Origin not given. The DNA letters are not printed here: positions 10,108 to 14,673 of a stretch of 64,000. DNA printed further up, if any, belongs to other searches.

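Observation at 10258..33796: Native tape measure gene broken and replaced by a divergent TMP carried at the far side of a 19-kb cargo island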

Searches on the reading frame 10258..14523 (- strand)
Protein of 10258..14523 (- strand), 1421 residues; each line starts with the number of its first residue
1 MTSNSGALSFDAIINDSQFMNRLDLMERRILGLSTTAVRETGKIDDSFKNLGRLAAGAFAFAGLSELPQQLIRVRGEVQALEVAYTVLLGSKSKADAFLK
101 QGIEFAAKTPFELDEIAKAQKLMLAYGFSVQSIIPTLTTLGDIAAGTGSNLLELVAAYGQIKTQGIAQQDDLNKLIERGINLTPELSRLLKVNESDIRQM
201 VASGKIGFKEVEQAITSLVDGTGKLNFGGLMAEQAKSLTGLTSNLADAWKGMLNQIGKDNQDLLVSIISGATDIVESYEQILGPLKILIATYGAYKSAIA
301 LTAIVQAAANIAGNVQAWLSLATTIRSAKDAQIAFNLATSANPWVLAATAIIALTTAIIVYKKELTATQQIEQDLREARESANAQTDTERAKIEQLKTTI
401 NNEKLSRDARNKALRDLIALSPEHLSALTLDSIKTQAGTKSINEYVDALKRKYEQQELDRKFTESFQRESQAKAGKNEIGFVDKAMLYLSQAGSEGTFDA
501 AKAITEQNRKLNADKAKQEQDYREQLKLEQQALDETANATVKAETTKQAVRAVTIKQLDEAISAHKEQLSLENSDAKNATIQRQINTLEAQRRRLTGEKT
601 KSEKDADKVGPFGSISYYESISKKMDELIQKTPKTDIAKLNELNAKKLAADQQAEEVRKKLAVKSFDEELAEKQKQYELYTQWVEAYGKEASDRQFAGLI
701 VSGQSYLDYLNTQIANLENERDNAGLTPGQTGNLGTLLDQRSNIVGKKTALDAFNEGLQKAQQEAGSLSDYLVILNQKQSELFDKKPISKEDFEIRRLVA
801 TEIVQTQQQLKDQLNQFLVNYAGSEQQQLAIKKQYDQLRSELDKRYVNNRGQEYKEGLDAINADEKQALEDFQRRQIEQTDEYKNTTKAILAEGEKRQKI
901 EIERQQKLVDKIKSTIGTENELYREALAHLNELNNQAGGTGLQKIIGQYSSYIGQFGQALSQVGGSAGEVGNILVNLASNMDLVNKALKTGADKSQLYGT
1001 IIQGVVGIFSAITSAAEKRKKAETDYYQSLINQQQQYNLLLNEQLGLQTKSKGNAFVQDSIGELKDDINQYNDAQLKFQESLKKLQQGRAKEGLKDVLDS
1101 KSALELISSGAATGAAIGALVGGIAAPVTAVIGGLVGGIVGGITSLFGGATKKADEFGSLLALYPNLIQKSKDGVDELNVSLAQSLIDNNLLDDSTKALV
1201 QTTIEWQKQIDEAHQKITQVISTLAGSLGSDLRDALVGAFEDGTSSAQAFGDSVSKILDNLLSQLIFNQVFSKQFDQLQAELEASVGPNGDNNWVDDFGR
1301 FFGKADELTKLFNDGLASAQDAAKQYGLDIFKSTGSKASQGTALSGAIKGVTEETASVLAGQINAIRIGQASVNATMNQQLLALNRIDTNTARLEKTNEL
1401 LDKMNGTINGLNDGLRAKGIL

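Call 3: search_protein_families(library=phrogs, proteins=[window:10258-14523:-])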
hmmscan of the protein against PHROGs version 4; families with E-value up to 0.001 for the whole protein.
window:10258-14523:- (1421 aa): 9 families
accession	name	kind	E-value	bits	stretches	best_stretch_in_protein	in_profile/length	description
phrog_9959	-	tail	2.6e-133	447.3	2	1-425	1-438/1708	tail length tape measure protein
phrog_21917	-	unknown function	2.4e-47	162.4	2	1207-1421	1184-1395/1395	-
phrog_28412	-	unknown function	3.1e-43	148.9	1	831-1367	666-1185/1244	-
phrog_12798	-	tail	2.5e-22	80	1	54-398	48-379/1031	tail length tape measure protein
phrog_973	-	tail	4.4e-20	72.2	1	32-256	85-323/1465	tail length tape measure protein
phrog_16692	-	unknown function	2.9e-19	70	2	54-153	163-262/1107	-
phrog_1686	-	tail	2.1e-13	50.1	1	85-265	142-326/1224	tail length tape measure protein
phrog_1942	-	tail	3.5e-08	33.4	1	99-250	181-325/1178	tail length tape measure protein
phrog_10341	-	lysis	0.00037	20.4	1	1107-1152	145-190/577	endolysin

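Call 4: search_protein_families(library=pfam, proteins=[window:10258-14523:-])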
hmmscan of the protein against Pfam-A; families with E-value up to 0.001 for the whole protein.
window:10258-14523:- (1421 aa): 1 family
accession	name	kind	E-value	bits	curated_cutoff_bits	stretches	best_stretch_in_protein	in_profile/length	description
PF20155.4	TMP_3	-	1e-19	71.5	41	1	70-257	2-191/192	Tape measure protein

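Call 11: search_dna_similar(query=window:10258-14523:-, collection=phages, mode=protein, max_rows=15)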
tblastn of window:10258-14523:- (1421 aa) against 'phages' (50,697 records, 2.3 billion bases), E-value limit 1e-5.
Records with a match: 184; places in all: 192; records where one place covers at least 80% of the query: 0.
Best place of each record, by identity: <60% 184.
By first word of the organism name: Arthrobacter 60; Bacteroides 29; Riemerella 19; Bacteriophage 13; Pseudomonas 13; Porphyromonas 12; Bacillus 6; Flavobacterium 4; Mycobacterium 3; Clostridium 3; and 16 more.
By host as written in the record: Arthrobacter globiformis B-2979 42; - 26; Riemerella anatipestifer 6; Arthrobacter atrocyaneus NRRL B-2883 6; Riemerella sp. 5; Pseudomonas aeruginosa PA14 5; Bacillus pumilus BL-8 4; Arthrobacter globiformis NRRL B-2880 4; and 67 more.
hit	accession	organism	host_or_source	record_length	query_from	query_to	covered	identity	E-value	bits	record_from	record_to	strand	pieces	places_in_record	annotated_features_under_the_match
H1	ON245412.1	Phage vB_RanS_PJN03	sewage water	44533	2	1408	44%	33.5%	1e-68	322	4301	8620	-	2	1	tape measure protein | hypothetical protein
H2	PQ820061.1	Riemerella phage PJL1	Riemerella sp.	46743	6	1408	38%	35.2%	4e-65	309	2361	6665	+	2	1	hypothetical protein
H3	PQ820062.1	Riemerella phage PJX6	Riemerella sp.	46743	6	1408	38%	35.2%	4e-65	309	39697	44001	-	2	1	hypothetical protein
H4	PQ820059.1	Riemerella phage PJO17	Riemerella sp.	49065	6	1408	38%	35.2%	4e-65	309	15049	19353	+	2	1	tape measure protein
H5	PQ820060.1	Riemerella phage PJR4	Riemerella sp.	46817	6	1408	38%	35.2%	4e-65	308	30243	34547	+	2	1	tape measure protein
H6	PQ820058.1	Riemerella phage PJA1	Riemerella sp.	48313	6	1408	38%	35.0%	7e-65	308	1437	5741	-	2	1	hypothetical protein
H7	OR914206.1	Riemerella phage GRAP2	Riemerella anatipestifer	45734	6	1408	38%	34.9%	1e-64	308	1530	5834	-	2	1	record has no annotation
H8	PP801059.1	Riemerella phage GRNRAP2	Riemerella anatipestifer 116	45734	6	1408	38%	34.9%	1e-64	308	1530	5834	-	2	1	hypothetical protein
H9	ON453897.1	Bacteroides phage Versailles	Bacteroides caecimuris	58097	1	884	36%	32.8%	1e-47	275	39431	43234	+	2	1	tail length tape measure protein | hypothetical protein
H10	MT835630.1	Bacteriophage sp.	human fecal samples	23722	1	772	29%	37.6%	2e-44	272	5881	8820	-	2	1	record has no annotation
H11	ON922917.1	Riemerella phage vB_RanS_PT33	Riemerella anatipestifer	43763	6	343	24%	42.9%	4e-65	251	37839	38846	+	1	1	hypothetical protein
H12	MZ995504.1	Riemerella phage vB_RanS_PT03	Riemerella anatipestifer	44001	6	343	24%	42.9%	4e-65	251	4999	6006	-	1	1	Ig-like domain-containing protein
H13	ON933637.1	Riemerella phage vB_RanS_PT15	Riemerella anatipestifer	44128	6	343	24%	42.9%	4e-65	251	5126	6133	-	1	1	Ig-like domain-containing protein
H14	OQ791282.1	Shigella phage Henu10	Shigella dysenteriae CMCC(B)51105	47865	6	343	24%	42.9%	4e-65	251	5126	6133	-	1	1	tape measure protein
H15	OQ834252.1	Riemerella phage vB_RanS_CRP12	Riemerella anatipestifer RAf71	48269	6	343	24%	42.9%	4e-65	251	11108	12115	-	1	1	tape measure domain protein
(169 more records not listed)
